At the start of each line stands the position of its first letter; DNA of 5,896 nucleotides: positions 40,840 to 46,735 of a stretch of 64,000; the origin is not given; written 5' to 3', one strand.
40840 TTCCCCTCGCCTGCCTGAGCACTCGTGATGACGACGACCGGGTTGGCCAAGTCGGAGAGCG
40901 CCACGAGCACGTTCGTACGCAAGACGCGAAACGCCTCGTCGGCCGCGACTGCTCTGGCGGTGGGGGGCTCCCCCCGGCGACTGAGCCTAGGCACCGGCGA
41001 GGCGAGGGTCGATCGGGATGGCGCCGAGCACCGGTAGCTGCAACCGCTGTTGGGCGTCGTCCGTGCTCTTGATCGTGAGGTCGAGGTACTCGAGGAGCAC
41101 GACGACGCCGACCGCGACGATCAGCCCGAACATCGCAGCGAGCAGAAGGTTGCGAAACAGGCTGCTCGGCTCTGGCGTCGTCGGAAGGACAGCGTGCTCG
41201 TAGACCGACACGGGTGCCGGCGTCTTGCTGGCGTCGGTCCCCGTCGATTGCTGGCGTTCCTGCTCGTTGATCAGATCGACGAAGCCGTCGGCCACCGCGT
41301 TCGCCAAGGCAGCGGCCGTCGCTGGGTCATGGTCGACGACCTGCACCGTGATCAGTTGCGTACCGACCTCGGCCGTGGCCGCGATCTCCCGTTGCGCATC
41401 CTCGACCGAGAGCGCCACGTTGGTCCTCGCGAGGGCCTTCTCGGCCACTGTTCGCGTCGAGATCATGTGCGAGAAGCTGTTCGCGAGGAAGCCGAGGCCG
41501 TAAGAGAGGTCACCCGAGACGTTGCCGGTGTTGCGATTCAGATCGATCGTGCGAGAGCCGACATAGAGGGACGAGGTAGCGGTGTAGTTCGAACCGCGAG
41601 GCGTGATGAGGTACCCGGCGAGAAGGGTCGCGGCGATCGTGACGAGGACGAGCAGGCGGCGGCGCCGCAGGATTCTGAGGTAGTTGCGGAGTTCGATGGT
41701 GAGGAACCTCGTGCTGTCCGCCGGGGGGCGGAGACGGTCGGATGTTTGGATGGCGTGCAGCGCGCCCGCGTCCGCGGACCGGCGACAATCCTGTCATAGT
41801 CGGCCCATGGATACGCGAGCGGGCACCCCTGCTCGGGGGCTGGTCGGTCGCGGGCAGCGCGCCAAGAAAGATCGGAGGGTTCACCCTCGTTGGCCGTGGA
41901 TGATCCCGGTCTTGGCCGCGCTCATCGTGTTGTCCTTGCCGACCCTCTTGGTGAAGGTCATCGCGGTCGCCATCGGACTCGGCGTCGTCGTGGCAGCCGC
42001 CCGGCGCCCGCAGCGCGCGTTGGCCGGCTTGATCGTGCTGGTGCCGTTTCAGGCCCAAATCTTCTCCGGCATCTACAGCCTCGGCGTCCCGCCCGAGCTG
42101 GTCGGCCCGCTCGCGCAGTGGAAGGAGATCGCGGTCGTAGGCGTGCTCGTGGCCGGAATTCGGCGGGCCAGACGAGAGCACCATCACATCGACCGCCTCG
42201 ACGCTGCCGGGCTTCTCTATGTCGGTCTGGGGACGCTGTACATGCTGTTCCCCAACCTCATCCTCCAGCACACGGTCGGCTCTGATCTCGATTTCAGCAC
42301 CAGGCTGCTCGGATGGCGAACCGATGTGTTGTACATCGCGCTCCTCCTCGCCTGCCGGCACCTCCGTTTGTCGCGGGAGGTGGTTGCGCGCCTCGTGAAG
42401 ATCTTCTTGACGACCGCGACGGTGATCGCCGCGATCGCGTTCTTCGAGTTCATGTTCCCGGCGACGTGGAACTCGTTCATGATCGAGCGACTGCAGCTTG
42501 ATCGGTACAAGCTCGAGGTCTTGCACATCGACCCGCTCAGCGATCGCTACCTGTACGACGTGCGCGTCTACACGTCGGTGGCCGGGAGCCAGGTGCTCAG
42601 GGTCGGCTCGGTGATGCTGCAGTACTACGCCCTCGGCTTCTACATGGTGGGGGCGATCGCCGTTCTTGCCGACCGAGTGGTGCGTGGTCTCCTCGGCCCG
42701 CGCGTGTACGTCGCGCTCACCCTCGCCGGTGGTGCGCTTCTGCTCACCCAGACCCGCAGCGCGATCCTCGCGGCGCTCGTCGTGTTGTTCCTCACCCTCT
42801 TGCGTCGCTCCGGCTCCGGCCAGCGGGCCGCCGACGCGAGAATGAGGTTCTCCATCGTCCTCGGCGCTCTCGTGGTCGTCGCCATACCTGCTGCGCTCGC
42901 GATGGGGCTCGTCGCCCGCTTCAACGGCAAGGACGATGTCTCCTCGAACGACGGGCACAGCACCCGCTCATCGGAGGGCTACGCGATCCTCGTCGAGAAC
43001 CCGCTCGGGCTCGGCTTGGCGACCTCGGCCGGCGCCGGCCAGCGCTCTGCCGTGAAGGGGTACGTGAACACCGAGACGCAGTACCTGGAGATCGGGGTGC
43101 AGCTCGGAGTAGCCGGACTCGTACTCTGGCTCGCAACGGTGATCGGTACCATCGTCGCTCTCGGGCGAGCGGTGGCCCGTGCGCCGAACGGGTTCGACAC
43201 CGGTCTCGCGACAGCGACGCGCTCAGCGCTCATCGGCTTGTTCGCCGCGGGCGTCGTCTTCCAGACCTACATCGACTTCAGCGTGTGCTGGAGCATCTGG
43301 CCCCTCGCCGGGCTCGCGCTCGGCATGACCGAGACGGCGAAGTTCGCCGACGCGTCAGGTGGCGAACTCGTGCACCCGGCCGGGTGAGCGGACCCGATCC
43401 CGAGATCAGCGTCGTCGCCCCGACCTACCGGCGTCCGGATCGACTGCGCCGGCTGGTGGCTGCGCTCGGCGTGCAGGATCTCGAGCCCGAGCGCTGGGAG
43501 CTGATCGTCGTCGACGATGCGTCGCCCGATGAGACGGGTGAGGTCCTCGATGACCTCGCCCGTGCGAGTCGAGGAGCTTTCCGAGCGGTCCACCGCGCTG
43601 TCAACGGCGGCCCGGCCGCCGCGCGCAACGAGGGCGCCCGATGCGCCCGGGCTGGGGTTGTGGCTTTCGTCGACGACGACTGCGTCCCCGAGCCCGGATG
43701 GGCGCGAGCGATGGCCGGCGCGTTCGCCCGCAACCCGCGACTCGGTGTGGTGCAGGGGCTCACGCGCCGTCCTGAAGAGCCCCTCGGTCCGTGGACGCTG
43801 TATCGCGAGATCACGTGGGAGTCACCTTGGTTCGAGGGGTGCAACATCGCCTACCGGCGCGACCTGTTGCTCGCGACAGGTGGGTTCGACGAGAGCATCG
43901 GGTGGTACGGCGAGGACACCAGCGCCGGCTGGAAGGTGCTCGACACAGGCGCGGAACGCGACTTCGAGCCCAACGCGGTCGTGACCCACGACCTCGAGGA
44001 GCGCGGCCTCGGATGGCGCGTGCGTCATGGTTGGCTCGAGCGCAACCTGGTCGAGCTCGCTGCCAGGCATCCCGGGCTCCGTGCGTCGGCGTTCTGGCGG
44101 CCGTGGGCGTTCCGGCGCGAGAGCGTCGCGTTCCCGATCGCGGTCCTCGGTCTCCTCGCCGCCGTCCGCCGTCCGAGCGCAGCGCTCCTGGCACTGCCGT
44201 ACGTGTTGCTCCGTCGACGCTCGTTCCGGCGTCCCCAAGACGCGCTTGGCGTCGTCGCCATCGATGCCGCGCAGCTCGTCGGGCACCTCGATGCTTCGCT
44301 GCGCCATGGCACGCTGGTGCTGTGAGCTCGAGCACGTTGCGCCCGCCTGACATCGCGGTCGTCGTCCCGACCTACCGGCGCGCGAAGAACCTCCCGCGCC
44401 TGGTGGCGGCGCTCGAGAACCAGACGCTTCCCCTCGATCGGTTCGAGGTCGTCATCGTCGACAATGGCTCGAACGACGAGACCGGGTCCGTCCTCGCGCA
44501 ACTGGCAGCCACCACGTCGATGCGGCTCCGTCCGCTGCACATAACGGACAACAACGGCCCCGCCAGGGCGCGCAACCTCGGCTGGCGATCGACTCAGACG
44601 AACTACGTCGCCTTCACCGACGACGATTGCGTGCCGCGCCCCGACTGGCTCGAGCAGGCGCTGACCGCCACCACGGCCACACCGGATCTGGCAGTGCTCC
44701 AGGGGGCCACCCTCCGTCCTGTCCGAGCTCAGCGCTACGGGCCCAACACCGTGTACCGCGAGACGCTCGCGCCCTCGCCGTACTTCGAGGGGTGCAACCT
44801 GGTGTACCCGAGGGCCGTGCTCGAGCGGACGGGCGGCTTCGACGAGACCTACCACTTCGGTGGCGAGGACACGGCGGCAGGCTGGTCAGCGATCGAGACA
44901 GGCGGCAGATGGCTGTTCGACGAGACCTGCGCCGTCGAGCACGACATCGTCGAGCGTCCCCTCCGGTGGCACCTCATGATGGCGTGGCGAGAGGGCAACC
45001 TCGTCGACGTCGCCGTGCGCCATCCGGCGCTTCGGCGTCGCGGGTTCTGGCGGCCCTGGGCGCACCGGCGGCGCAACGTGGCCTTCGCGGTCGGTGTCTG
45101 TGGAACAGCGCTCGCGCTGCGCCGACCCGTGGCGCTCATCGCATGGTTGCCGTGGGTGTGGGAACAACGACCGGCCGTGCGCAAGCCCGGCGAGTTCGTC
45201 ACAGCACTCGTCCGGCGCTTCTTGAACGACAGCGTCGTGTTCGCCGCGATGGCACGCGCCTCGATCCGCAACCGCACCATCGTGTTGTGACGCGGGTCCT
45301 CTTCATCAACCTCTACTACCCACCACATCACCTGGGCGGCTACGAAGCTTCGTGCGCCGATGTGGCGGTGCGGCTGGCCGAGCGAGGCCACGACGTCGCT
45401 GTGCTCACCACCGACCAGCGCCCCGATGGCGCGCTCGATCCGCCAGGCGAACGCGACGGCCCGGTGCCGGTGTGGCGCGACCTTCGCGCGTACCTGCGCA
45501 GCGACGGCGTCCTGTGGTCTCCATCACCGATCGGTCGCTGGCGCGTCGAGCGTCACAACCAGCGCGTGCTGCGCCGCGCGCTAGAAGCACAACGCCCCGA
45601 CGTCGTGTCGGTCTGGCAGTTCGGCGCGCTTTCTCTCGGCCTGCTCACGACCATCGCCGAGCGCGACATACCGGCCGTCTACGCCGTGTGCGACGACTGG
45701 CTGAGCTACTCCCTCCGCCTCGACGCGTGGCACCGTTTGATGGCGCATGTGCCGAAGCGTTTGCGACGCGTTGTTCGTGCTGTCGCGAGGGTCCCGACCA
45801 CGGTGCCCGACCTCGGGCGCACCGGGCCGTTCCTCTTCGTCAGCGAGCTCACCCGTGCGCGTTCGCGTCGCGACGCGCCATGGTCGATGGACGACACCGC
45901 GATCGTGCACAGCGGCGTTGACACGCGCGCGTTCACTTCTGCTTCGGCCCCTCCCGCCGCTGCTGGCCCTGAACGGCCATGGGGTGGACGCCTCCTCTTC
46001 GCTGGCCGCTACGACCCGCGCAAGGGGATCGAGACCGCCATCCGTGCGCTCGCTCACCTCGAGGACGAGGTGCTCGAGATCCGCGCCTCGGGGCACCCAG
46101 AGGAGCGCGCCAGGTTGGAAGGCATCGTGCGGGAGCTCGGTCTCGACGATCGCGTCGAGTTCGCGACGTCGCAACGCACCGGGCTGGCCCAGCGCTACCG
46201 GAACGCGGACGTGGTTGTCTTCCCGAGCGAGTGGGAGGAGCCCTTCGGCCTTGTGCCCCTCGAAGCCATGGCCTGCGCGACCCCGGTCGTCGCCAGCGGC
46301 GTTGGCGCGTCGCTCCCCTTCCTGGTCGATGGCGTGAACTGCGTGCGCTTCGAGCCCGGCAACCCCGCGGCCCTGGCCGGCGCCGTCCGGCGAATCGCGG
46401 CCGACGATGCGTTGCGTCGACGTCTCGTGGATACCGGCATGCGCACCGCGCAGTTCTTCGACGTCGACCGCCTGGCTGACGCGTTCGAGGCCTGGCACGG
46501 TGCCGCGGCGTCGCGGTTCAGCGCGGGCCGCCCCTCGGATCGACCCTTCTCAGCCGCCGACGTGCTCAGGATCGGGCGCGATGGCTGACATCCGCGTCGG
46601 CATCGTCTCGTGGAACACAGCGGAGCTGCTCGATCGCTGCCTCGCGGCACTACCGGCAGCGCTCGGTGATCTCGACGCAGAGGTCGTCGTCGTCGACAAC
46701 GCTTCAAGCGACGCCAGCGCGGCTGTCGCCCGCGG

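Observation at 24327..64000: Methyltransferase-saturated hybrid Wzy/ABC surface-glycan locus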

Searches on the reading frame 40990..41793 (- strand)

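Call 22: search_protein_families(library=ncbifam, proteins=[window:40990-41793:-], max_evalue=0.001)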
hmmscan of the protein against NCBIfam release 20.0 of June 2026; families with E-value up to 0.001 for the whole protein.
window:40990-41793:- (268 aa): 3 families
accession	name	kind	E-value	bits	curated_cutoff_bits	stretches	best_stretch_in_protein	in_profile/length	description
TIGR01006.1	polys_exp_MPA1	subfamily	2e-22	79.8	296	1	32-260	7-222/226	CspC family polysaccharide chain length determinant protein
TIGR03017.1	EpsF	equivalog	3e-15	55.9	422.75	1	180-259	364-443/444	chain length determinant protein EpsF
TIGR03007.1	pepcterm_ChnLen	equivalog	5.4e-11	41.4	278.85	1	198-261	399-462/498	XrtA system polysaccharide chain length determinant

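Call 112: search_protein_families(library=pfam, proteins=[window:40990-41697:-], max_evalue=5)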
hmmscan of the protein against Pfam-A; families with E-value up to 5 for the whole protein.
window:40990-41697:- (236 aa): 2 families
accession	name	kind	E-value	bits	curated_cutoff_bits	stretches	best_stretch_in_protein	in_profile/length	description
PF02706.20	Wzz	-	6.8e-05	23.5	25.5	1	1-89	3-88/91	Chain length determinant protein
PF13807.11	GNVR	-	0.036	14.4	27.7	1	142-201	23-79/82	G-rich domain on putative tyrosine kinase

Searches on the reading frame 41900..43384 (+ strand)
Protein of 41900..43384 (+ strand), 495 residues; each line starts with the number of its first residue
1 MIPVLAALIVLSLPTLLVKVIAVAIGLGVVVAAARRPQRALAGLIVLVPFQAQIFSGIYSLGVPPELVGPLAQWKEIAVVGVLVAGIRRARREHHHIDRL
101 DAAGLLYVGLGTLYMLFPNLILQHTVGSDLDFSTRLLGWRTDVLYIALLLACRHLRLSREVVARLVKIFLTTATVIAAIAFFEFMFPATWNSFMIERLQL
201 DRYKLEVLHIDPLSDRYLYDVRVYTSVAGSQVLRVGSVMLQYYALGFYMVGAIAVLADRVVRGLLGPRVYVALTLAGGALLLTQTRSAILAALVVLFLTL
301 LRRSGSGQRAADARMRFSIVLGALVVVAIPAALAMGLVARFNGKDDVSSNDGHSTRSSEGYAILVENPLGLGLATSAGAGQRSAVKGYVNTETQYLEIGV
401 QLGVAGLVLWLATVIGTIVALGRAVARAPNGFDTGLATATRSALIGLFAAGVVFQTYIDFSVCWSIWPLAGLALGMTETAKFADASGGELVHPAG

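Call 7: search_protein_families(library=pfam, proteins=[window:41900-43384:+], max_evalue=0.001)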
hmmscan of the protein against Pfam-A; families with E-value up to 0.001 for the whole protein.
window:41900-43384:+ (495 aa): 1 family
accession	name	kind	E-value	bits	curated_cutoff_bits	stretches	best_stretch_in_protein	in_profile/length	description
PF04932.20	Wzy_C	-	1.6e-11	44.6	31.7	1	272-411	2-149/149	O-Antigen ligase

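Call 22: search_protein_families(library=ncbifam, proteins=[window:41900-43384:+], max_evalue=0.001)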
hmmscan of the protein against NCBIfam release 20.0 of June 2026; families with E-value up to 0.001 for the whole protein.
window:41900-43384:+ (495 aa): 0 families

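Call 58: find_homologous_proteins(query=window:41900-43384:+, max_evalue=0.00001)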
Query window:41900-43384:+ (495 aa): 28 proteins with E <= 0.00001 among 8000 candidates.
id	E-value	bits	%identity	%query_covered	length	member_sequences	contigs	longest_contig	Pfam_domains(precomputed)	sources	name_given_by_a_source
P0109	0.0e+0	1041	100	100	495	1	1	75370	PF04932.21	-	-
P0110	5.6e-180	617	61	97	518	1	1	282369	PF04932.21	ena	-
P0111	1.1e-172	593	59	99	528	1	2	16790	PF04932.21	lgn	-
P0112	8.7e-169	580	60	95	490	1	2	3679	PF04932.21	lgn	-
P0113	4.1e-167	575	58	96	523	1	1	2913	PF04932.21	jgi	jgi:hypothetical protein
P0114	6.1e-167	574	58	96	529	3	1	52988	PF04932.21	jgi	-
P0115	6.8e-164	564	56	100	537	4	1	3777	PF04932.21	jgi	jgi:hypothetical protein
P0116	2.9e-163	562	58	96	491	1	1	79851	PF04932.21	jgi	jgi:hypothetical protein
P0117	6.5e-159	548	55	93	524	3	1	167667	PF04932.21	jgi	-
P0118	2.0e-153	530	54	97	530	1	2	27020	PF04932.21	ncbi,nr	ncbi:MAG: O-antigen ligase family protein [Actinomycetota bacterium]|nr:O-antigen ligase family prot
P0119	4.2e-153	529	59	87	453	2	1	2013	PF04932.21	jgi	jgi:hypothetical protein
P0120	1.9e-149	517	54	98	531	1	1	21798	PF04932.21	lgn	-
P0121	8.6e-149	514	53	99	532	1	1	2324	PF04932.21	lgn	-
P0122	1.1e-140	488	53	93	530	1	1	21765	PF04932.21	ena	-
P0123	6.1e-132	459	53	91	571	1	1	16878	PF04932.21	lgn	-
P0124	6.0e-126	439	49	97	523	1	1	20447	PF04932.21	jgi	-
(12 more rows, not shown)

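Call 59: find_encoding_contigs(protein=P0110, flank=10000, max_places=1)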
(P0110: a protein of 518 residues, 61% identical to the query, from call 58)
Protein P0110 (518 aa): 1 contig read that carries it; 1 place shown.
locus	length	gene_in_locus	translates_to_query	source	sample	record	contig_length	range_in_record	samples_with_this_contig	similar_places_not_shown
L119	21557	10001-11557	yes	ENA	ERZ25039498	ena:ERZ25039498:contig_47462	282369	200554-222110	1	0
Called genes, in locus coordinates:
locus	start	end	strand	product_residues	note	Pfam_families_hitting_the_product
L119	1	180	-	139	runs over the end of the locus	PF00072:Response_reg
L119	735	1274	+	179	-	-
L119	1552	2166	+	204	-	-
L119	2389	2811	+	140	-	-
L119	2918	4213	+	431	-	PF02366:PMT, PF09594:GT87 (weak), PF13231:PMT_2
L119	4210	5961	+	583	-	PF00535:Glycos_transf_2, PF13489:Methyltransf_23, PF08241:Methyltransf_11, PF08242:Methyltransf_12, PF13649:Methyltransf_25, PF13847:Methyltransf_31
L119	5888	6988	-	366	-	PF01757:Acyl_transf_3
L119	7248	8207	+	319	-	PF01757:Acyl_transf_3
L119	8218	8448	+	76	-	-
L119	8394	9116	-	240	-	PF10609:ParA, PF13614:AAA_31, PF01656:CbiA, PF09140:MipZ (weak)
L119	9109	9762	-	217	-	-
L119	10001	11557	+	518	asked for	PF04932:Wzy_C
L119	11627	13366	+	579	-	PF13196:DUF4012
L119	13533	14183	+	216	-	-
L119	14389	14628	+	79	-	-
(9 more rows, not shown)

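Call 74: find_encoding_contigs(protein=P0116, flank=10000, max_places=1)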
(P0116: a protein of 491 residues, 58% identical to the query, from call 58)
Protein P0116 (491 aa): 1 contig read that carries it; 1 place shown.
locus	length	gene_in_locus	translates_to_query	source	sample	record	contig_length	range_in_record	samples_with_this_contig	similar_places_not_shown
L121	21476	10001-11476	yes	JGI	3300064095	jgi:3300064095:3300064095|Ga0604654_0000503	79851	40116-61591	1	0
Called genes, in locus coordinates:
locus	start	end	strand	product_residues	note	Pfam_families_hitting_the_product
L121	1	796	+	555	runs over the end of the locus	-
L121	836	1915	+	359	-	PF13579:Glyco_trans_4_4 (weak), PF20706:GT4-conflict (weak), PF00534:Glycos_transf_1, PF13692:Glyco_trans_1_4, PF13524:Glyco_trans_1_2 (weak)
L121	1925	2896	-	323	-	-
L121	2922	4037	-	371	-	PF13477:Glyco_trans_4_2 (weak), PF13439:Glyco_transf_4, PF13579:Glyco_trans_4_4, PF20706:GT4-conflict (faint), PF00534:Glycos_transf_1, PF13692:Glyco_trans_1_4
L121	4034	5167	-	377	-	PF13439:Glyco_transf_4, PF00534:Glycos_transf_1, PF13692:Glyco_trans_1_4, PF20706:GT4-conflict, PF13524:Glyco_trans_1_2 (weak)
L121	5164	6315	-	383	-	PF13439:Glyco_transf_4, PF13579:Glyco_trans_4_4 (weak), PF20706:GT4-conflict (weak), PF00534:Glycos_transf_1, PF13692:Glyco_trans_1_4, PF13524:Glyco_trans_1_2 (weak)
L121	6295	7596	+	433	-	PF13439:Glyco_transf_4 (weak), PF13524:Glyco_trans_1_2 (faint), PF13692:Glyco_trans_1_4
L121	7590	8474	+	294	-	PF00535:Glycos_transf_2, PF13641:Glyco_tranf_2_3 (weak), PF13506:Glyco_transf_21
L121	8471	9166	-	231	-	PF10609:ParA (weak), PF01656:CbiA, PF09140:MipZ (weak), PF13614:AAA_31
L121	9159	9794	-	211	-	-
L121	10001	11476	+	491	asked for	PF04932:Wzy_C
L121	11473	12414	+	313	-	PF00535:Glycos_transf_2, PF13641:Glyco_tranf_2_3, PF10111:Glyco_tranf_2_2 (weak)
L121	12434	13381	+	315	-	PF00535:Glycos_transf_2, PF10111:Glyco_tranf_2_2, PF13641:Glyco_tranf_2_3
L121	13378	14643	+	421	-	PF13439:Glyco_transf_4, PF13579:Glyco_trans_4_4, PF20706:GT4-conflict, PF00534:Glycos_transf_1, PF13692:Glyco_trans_1_4, PF13524:Glyco_trans_1_2 (weak)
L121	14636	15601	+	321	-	PF00535:Glycos_transf_2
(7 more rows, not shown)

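Call 75: find_encoding_contigs(protein=P0124, flank=10000, max_places=1)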
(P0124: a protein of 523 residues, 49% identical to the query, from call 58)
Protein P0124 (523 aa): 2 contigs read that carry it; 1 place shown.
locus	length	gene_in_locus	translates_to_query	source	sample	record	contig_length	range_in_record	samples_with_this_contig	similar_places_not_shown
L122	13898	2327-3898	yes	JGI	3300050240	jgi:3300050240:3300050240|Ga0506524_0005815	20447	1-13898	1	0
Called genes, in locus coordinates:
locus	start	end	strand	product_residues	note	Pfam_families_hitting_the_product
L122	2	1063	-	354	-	?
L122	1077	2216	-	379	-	PF13439:Glyco_transf_4, PF13579:Glyco_trans_4_4 (weak), PF00534:Glycos_transf_1, PF13692:Glyco_trans_1_4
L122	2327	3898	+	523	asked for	PF04932:Wzy_C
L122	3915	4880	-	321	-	PF05686:Glyco_transf_90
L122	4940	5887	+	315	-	PF00535:Glycos_transf_2, PF10111:Glyco_tranf_2_2 (weak), PF13641:Glyco_tranf_2_3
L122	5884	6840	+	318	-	PF00535:Glycos_transf_2, PF10111:Glyco_tranf_2_2 (weak), PF13641:Glyco_tranf_2_3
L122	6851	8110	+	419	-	PF13439:Glyco_transf_4, PF20706:GT4-conflict, PF00534:Glycos_transf_1, PF13692:Glyco_trans_1_4, PF13524:Glyco_trans_1_2 (weak)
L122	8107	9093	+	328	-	PF00535:Glycos_transf_2, PF13641:Glyco_tranf_2_3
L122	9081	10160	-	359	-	PF13439:Glyco_transf_4, PF13579:Glyco_trans_4_4, PF00534:Glycos_transf_1, PF13692:Glyco_trans_1_4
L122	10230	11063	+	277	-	PF13489:Methyltransf_23, PF08241:Methyltransf_11 (faint), PF08242:Methyltransf_12 (faint), PF13649:Methyltransf_25 (faint)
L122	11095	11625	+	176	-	-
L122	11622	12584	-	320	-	PF00535:Glycos_transf_2, PF13641:Glyco_tranf_2_3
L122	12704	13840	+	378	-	PF01593:Amino_oxidase, PF13450:NAD_binding_8, PF03275:GLF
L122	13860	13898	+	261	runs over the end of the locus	PF00535:Glycos_transf_2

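Call 109: find_encoding_contigs(protein=P0117, flank=10000, max_places=1)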
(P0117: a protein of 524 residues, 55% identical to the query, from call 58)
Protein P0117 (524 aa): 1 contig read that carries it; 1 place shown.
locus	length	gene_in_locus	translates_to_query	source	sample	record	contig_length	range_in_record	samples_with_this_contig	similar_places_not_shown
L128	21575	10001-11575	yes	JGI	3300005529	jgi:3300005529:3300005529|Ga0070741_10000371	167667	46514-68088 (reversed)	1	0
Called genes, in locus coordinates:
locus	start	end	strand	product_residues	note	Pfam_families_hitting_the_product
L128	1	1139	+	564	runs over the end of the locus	PF00041:fn3 (weak)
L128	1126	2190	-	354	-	PF13439:Glyco_transf_4, PF20706:GT4-conflict, PF00534:Glycos_transf_1, PF13692:Glyco_trans_1_4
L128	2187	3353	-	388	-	PF13439:Glyco_transf_4, PF20706:GT4-conflict, PF00534:Glycos_transf_1, PF13692:Glyco_trans_1_4, PF13524:Glyco_trans_1_2 (weak)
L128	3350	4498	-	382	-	PF13439:Glyco_transf_4, PF13579:Glyco_trans_4_4, PF20706:GT4-conflict (faint), PF00534:Glycos_transf_1, PF13692:Glyco_trans_1_4, PF13524:Glyco_trans_1_2 (weak)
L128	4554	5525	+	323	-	PF13692:Glyco_trans_1_4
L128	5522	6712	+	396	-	PF13524:Glyco_trans_1_2 (faint), PF00534:Glycos_transf_1, PF13692:Glyco_trans_1_4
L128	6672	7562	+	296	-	PF13641:Glyco_tranf_2_3 (weak), PF00535:Glycos_transf_2, PF13506:Glyco_transf_21 (weak), PF13632:Glyco_trans_2_3 (faint)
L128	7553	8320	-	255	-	PF05175:MTS, PF13489:Methyltransf_23, PF06325:PrmA (weak), PF13649:Methyltransf_25, PF13847:Methyltransf_31, PF08241:Methyltransf_11, PF08242:Methyltransf_12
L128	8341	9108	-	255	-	PF10609:ParA (weak), PF13614:AAA_31 (weak), PF01656:CbiA, PF09140:MipZ (faint)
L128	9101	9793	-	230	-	-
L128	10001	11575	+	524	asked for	PF04932:Wzy_C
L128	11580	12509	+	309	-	PF00535:Glycos_transf_2, PF10111:Glyco_tranf_2_2 (weak), PF13641:Glyco_tranf_2_3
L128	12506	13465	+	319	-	PF00535:Glycos_transf_2, PF10111:Glyco_tranf_2_2, PF13641:Glyco_tranf_2_3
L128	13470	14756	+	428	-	PF13439:Glyco_transf_4, PF20706:GT4-conflict, PF00534:Glycos_transf_1, PF13692:Glyco_trans_1_4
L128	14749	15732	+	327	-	PF00535:Glycos_transf_2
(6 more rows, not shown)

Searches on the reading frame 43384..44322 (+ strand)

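Call 7: search_protein_families(library=pfam, proteins=[window:43384-44322:+], max_evalue=0.001)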
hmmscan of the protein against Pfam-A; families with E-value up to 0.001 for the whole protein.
window:43384-44322:+ (313 aa): 3 families
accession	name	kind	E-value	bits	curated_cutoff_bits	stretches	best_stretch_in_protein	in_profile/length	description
PF00535.33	Glycos_transf_2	-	4.8e-30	105.1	23.3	1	9-164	1-152/168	Glycosyl transferase family 2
PF13641.12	Glyco_tranf_2_3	-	1.1e-11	45.7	27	1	6-127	1-123/230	Glycosyltransferase like family 2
PF10111.15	Glyco_tranf_2_2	-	3.3e-09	37.1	27.3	1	36-101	28-93/276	Glycosyltransferase like family 2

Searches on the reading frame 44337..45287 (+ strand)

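Call 7: search_protein_families(library=pfam, proteins=[window:44337-45287:+], max_evalue=0.001)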
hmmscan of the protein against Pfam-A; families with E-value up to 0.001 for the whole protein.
window:44337-45287:+ (317 aa): 3 families
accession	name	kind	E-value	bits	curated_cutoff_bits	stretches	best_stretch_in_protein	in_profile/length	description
PF00535.33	Glycos_transf_2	-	6.1e-29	101.5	23.3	1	8-140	2-131/168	Glycosyl transferase family 2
PF13641.12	Glyco_tranf_2_3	-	6.8e-14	52.9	27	1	4-198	1-207/230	Glycosyltransferase like family 2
PF10111.15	Glyco_tranf_2_2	-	6.7e-12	45.9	27.3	1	8-110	2-104/276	Glycosyltransferase like family 2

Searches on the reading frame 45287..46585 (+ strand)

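Call 7: search_protein_families(library=pfam, proteins=[window:45287-46585:+], max_evalue=0.001)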
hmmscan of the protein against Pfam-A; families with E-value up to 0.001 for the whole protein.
window:45287-46585:+ (433 aa): 6 families
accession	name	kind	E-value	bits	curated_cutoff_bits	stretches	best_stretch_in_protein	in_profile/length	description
PF00534.26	Glycos_transf_1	-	4.5e-31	108.1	26.4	1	236-383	18-168/172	Glycosyl transferases group 1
PF13692.12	Glyco_trans_1_4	-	2.5e-27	96.3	27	1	235-373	3-142/142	Glycosyl transferases group 1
PF13439.12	Glyco_transf_4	-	1.8e-13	51.3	28.5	1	17-213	2-168/170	Glycosyltransferase Family 4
PF20706.3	GT4-conflict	-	2.2e-13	50.4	26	1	230-340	194-317/385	Family 4 Glycosyltransferase in conflict systems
PF13579.12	Glyco_trans_4_4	-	1.5e-09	38.9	29.7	1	17-173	1-135/158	Glycosyl transferase 4-like domain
PF13524.12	Glyco_trans_1_2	-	0.00036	21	25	1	324-388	67-130/144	Glycosyl transferase-like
